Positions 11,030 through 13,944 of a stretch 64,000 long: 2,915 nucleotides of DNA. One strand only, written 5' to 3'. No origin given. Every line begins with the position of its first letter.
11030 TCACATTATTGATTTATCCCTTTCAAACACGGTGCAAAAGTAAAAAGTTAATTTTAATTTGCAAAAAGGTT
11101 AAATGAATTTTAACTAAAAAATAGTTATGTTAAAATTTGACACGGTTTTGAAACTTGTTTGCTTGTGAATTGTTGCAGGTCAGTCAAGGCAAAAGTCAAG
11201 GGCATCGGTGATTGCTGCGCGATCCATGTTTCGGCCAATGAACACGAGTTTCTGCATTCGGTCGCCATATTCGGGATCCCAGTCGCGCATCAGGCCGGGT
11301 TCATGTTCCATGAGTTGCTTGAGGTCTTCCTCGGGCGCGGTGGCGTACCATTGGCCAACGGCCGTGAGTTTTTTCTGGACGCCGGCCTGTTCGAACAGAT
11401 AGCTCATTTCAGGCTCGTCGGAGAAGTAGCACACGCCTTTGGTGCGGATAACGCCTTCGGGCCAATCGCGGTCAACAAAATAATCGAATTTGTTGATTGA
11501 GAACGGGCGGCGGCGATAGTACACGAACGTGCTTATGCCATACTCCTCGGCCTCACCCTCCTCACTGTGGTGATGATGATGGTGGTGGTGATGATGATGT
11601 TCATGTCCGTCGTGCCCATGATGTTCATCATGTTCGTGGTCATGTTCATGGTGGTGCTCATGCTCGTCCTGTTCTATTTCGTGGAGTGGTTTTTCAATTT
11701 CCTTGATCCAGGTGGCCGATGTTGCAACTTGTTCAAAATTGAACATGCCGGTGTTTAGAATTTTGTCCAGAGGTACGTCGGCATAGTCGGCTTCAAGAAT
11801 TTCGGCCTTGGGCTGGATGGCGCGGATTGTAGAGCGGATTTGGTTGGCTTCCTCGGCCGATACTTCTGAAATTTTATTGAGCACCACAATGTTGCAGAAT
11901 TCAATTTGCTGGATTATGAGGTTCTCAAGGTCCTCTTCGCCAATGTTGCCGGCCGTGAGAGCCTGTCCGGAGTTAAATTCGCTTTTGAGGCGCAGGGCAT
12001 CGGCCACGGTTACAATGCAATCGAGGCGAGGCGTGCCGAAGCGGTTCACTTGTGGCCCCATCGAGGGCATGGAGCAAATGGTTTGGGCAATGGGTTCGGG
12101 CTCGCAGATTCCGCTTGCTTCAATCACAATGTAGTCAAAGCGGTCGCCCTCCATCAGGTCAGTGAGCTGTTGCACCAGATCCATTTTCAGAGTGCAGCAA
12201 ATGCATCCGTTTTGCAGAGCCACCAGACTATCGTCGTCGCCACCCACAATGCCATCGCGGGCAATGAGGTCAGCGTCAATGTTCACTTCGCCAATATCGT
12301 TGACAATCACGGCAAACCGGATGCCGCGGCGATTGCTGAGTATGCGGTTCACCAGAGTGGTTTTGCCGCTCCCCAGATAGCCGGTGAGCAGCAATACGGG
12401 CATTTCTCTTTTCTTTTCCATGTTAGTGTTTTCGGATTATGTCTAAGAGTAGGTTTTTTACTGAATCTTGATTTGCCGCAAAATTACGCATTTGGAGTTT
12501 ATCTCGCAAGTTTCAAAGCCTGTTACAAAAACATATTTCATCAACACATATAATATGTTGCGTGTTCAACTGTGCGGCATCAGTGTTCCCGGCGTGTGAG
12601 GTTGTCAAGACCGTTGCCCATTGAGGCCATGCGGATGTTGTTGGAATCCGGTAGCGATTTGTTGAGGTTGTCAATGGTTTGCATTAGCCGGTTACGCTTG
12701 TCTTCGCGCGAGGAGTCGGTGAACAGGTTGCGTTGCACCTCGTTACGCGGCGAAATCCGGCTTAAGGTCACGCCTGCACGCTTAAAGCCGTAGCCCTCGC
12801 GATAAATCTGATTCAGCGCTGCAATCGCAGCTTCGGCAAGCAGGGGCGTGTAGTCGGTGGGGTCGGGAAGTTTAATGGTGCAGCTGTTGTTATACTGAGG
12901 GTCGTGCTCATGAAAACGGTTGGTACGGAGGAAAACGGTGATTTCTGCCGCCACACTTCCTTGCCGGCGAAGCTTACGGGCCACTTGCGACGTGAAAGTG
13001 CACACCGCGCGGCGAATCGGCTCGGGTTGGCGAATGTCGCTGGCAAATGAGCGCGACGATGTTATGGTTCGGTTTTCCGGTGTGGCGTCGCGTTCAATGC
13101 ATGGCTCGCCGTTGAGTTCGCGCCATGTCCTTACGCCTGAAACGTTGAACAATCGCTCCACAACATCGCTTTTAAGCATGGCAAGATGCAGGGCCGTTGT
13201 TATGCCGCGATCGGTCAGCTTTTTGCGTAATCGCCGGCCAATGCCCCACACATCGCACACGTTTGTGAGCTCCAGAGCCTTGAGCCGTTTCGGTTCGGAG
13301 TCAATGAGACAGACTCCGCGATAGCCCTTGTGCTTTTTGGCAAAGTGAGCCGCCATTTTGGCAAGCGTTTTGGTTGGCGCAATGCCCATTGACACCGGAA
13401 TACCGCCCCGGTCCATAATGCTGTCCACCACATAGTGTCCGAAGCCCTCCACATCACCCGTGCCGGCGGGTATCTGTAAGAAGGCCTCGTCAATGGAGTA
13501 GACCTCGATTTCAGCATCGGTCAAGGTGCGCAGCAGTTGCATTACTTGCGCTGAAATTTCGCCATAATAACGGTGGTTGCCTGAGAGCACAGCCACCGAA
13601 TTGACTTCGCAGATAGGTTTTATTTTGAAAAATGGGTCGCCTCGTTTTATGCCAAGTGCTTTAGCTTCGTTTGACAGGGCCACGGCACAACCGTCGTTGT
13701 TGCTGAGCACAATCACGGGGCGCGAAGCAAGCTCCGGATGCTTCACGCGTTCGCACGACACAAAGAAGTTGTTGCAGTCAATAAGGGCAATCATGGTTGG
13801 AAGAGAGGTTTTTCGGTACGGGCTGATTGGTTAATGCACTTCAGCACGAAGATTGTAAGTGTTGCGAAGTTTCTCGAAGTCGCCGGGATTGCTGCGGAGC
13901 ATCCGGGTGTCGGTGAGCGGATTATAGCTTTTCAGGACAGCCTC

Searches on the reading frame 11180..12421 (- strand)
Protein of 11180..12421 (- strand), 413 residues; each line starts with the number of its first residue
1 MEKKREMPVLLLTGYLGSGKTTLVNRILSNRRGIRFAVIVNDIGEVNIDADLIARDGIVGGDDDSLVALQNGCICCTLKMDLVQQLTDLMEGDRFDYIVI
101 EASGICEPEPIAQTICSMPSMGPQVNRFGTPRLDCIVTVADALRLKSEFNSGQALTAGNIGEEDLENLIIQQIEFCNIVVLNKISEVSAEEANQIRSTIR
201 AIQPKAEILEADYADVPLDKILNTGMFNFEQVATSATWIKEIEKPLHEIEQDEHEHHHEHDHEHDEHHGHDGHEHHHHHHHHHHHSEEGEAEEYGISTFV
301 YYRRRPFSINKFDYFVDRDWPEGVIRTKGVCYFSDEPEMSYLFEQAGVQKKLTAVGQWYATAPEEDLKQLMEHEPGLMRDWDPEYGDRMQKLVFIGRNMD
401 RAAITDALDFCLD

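Call 10: search_protein_families(library=pfam, proteins=[window:11180-12421:-])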
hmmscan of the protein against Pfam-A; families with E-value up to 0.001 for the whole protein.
window:11180-12421:- (413 aa): 2 families
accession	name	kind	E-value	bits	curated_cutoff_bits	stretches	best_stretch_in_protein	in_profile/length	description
PF02492.25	cobW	-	1.4e-47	162.1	20.7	1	8-209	1-179/180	CobW/HypB/UreG, nucleotide-binding domain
PF07683.19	CobW_C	-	4.4e-21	75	22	1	296-412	1-94/94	Cobalamin synthesis protein cobW C-terminal domain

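Call 19: find_encoding_contigs(protein=window:11183-12421:-, flank=4000, max_places=10)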
Protein window:11183-12421:- (413 aa): no gene with exactly this product is on record in the collection.

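Call 23: find_homologous_proteins(query=window:11183-12421:-, max_evalue=1e-60)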
Query window:11183-12421:- (413 aa): 8000 proteins with E <= 1e-60 among 8000 candidates; the best 120 are listed.
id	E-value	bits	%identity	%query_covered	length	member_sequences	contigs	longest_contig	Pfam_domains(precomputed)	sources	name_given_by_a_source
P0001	8.1e-282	952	100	100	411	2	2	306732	PF02492.26,PF07683.20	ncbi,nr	ncbi:MAG: GTP-binding protein [Firmicutes bacterium]|nr:GTP-binding protein [Bacillota bacterium] MC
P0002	2.1e-231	786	82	99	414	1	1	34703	PF02492.26,PF07683.20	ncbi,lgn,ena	-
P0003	4.0e-226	769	78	100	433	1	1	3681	PF02492.26,PF07683.20,PF27834.1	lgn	-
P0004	5.9e-226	768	80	100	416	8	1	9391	PF02492.26,PF07683.20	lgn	-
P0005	6.1e-224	762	78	100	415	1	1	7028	PF02492.26,PF07683.20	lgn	-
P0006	1.4e-223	760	78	100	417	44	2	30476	PF02492.26,PF07683.20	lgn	-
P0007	3.6e-223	759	78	100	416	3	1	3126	PF02492.26,PF07683.20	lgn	-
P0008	6.1e-223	758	77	100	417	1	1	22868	PF02492.26,PF07683.20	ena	-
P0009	7.7e-223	758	78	100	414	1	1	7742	PF02492.26,PF07683.20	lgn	-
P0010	8.1e-223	758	78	100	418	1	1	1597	PF02492.26,PF07683.20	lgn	-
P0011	1.0e-222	758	77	100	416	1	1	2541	PF02492.26,PF07683.20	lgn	-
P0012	1.2e-222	757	77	100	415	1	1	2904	PF02492.26,PF07683.20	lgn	-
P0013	1.6e-222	757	76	100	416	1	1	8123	PF02492.26,PF07683.20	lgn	-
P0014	2.2e-222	756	77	100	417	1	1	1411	PF02492.26,PF07683.20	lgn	-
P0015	2.6e-222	756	77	100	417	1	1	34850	PF02492.26,PF07683.20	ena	-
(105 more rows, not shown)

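Call 24: find_encoding_contigs(protein=P0001, flank=3000, max_places=10)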
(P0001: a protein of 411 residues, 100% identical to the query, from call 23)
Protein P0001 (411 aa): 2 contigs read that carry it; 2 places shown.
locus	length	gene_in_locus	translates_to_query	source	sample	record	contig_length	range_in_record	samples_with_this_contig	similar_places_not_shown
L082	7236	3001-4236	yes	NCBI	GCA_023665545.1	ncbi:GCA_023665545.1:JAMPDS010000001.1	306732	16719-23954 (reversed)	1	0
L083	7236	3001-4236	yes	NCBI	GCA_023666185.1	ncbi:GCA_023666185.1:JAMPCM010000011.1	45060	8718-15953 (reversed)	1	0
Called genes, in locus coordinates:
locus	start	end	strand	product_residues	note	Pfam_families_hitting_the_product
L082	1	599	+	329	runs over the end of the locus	-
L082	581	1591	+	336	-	PF00389:2-Hacid_dh, PF02826:2-Hacid_dh_C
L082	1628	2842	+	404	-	PF00817:IMS, PF11799:IMS_C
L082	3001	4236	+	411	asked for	PF02492:cobW, PF07683:CobW_C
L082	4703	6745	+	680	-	PF00133:tRNA-synt_1, PF09334:tRNA-synt_1g, PF08264:Anticodon_1 (weak), PF19303:Anticodon_3, PF01588:tRNA_bind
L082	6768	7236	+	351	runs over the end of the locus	PF00710:Asparaginase, PF17763:Asparaginase_C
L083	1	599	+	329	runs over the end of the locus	-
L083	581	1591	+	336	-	PF00389:2-Hacid_dh, PF02826:2-Hacid_dh_C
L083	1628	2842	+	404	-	PF00817:IMS, PF11799:IMS_C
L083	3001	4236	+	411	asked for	PF02492:cobW, PF07683:CobW_C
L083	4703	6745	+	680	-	PF00133:tRNA-synt_1, PF09334:tRNA-synt_1g, PF08264:Anticodon_1 (weak), PF19303:Anticodon_3, PF01588:tRNA_bind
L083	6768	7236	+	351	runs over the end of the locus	PF00710:Asparaginase, PF17763:Asparaginase_C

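Call 25: find_encoding_contigs(protein=P0002, flank=3000, max_places=10)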
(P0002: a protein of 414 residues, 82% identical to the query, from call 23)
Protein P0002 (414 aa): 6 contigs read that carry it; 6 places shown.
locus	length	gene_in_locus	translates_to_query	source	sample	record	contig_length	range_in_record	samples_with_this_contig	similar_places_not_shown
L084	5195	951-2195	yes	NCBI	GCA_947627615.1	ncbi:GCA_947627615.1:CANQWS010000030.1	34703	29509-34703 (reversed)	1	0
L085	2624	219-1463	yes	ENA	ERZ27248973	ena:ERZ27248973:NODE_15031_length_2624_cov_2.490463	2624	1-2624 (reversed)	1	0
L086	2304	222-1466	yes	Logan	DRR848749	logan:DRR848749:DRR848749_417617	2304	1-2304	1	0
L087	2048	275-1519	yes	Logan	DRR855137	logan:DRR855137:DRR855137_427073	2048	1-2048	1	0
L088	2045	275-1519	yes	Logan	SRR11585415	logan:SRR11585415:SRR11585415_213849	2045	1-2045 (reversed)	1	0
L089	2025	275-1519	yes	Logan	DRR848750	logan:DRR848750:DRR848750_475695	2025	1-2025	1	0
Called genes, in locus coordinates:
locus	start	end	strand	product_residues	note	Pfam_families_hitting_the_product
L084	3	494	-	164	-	?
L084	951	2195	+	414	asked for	PF02492:cobW, PF07683:CobW_C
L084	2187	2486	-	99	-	PF00085:Thioredoxin, PF08534:Redoxin (weak), PF13098:Thioredoxin_2, PF13728:TraF (weak), PF14595:Thioredoxin_9 (weak), PF13905:Thioredoxin_8 (faint)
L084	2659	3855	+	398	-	PF03435:Sacchrp_dh_NADP, PF16653:Sacchrp_dh_C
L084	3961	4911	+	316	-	PF01545:Cation_efflux, PF16916:ZT_dimer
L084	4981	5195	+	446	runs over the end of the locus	-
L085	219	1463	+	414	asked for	PF02492:cobW, PF07683:CobW_C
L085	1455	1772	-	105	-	PF00085:Thioredoxin, PF08534:Redoxin (weak), PF13728:TraF (weak), PF14595:Thioredoxin_9 (weak), PF13098:Thioredoxin_2, PF13905:Thioredoxin_8 (faint)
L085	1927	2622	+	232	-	?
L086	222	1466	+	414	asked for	PF02492:cobW, PF07683:CobW_C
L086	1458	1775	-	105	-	PF00085:Thioredoxin, PF08534:Redoxin (weak), PF13728:TraF (weak), PF14595:Thioredoxin_9 (weak), PF13098:Thioredoxin_2, PF13905:Thioredoxin_8 (faint)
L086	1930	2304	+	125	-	?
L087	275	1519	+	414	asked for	PF02492:cobW, PF07683:CobW_C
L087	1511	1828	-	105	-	PF00085:Thioredoxin, PF08534:Redoxin (weak), PF13728:TraF (weak), PF14595:Thioredoxin_9 (weak), PF13098:Thioredoxin_2, PF13905:Thioredoxin_8 (faint)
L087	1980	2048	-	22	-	?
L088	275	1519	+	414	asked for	PF02492:cobW, PF07683:CobW_C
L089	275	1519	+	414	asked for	PF02492:cobW, PF07683:CobW_C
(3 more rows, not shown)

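Call 26: find_encoding_contigs(protein=P0004, flank=3000, max_places=10)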
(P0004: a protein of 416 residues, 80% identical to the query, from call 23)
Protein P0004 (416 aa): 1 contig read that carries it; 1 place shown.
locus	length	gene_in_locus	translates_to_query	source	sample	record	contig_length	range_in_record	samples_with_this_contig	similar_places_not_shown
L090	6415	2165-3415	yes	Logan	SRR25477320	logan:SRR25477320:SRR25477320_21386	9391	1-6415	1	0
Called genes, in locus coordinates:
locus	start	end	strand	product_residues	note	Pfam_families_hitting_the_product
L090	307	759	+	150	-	PF00717:Peptidase_S24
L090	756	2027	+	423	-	PF00817:IMS, PF11799:IMS_C, PF13438:DUF4113 (faint)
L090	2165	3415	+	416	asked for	PF02492:cobW, PF07683:CobW_C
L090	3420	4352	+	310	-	-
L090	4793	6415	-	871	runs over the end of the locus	PF00580:UvrD-helicase, PF13245:AAA_19, PF01443:Viral_helicase1 (faint), PF00580:UvrD-helicase, PF13361:UvrD_C, PF13538:UvrD_C_2 (faint)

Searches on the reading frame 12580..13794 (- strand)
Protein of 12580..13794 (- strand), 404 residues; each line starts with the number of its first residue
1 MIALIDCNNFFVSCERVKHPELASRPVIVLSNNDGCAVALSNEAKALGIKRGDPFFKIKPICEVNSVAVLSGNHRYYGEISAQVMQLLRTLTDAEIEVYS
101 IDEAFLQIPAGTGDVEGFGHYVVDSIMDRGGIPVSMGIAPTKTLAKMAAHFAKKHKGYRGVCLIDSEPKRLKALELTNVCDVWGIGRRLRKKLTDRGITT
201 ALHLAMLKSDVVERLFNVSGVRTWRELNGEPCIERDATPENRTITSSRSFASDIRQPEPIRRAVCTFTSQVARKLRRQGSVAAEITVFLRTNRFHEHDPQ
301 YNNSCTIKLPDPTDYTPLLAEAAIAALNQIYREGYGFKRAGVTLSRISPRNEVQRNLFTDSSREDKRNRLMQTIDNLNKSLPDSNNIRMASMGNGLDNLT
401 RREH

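Call 10: search_protein_families(library=pfam, proteins=[window:12580-13794:-])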
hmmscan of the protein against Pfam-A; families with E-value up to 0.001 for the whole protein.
window:12580-13794:- (404 aa): 2 families
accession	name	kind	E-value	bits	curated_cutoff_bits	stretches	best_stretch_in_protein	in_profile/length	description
PF00817.25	IMS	-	2.7e-36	125.2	23.2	1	5-149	1-147/148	impB/mucB/samB family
PF11799.13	IMS_C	-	1.6e-23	83.6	20.7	1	243-357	3-109/109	impB/mucB/samB family C-terminal domain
